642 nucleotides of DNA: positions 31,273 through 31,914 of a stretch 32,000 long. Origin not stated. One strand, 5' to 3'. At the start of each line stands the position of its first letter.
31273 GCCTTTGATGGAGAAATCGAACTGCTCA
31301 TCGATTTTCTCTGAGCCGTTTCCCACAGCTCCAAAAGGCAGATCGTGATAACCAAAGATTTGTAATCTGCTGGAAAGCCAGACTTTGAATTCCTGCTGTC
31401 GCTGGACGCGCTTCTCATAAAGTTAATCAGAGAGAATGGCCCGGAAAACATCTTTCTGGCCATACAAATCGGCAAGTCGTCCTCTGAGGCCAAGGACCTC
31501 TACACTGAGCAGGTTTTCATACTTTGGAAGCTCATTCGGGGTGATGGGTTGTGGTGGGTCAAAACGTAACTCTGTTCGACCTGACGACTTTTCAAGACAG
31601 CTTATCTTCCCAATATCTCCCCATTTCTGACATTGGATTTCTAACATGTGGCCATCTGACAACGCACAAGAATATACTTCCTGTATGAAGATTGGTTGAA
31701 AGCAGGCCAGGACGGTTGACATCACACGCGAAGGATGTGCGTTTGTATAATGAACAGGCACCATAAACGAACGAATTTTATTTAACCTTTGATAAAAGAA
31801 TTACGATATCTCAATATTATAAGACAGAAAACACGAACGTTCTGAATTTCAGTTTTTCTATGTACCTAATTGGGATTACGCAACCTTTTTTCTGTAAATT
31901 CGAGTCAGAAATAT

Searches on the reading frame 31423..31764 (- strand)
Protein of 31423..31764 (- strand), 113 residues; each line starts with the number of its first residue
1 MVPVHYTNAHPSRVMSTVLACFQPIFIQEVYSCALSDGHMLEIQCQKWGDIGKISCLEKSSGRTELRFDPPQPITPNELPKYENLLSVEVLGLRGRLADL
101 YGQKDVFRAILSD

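Call 37: search_protein_families(library=pfam, proteins=[window:31423-31764:-], max_evalue=0.01)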
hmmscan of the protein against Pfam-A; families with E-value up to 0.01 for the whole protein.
window:31423-31764:- (113 aa): 0 families

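Call 38: search_protein_families(library=phrogs, proteins=[window:31423-31764:-], max_evalue=0.001)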
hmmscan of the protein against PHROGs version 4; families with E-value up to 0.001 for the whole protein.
window:31423-31764:- (113 aa): 0 families

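Call 61: find_encoding_contigs(protein=window:31423-31764:-, flank=10000, max_places=10)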
Protein window:31423-31764:- (113 aa): 5 contigs read that carry it; 5 places shown.
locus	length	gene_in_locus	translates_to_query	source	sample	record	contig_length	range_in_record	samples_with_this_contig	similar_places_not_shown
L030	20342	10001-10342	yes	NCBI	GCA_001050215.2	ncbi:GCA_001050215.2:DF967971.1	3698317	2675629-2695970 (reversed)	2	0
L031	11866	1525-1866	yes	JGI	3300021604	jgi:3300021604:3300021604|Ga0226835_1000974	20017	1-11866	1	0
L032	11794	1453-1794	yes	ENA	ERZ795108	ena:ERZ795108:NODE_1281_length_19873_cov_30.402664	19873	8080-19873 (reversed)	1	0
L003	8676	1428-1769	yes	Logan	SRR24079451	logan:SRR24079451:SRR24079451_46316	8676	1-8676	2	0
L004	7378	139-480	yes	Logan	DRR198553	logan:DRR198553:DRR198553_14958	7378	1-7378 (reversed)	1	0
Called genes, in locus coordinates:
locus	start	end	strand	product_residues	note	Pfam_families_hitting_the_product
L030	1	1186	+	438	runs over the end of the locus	-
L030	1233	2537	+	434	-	PF01018:GTP1_OBG, PF01926:MMR_HSR1, PF02421:FeoB_N, PF09269:DUF1967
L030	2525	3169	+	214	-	PF01467:CTP_transf_like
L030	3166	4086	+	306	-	PF26550:Tricorn_2nd (faint)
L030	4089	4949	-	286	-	PF17115:Toast_rack_N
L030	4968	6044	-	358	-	PF04519:Bactofilin (faint)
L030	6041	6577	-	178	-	-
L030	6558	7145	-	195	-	PF07638:Sigma70_ECF (weak), PF04542:Sigma70_r2, PF08281:Sigma70_r4_2, PF04545:Sigma70_r4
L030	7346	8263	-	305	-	PF00892:EamA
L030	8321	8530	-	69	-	PF07311:Dodecin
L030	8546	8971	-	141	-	PF00472:RF-1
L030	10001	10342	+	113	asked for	-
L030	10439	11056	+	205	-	-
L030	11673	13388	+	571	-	PF12965:DUF3854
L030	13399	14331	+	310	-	-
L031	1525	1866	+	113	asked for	-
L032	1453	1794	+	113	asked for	-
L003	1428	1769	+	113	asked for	-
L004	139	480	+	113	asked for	-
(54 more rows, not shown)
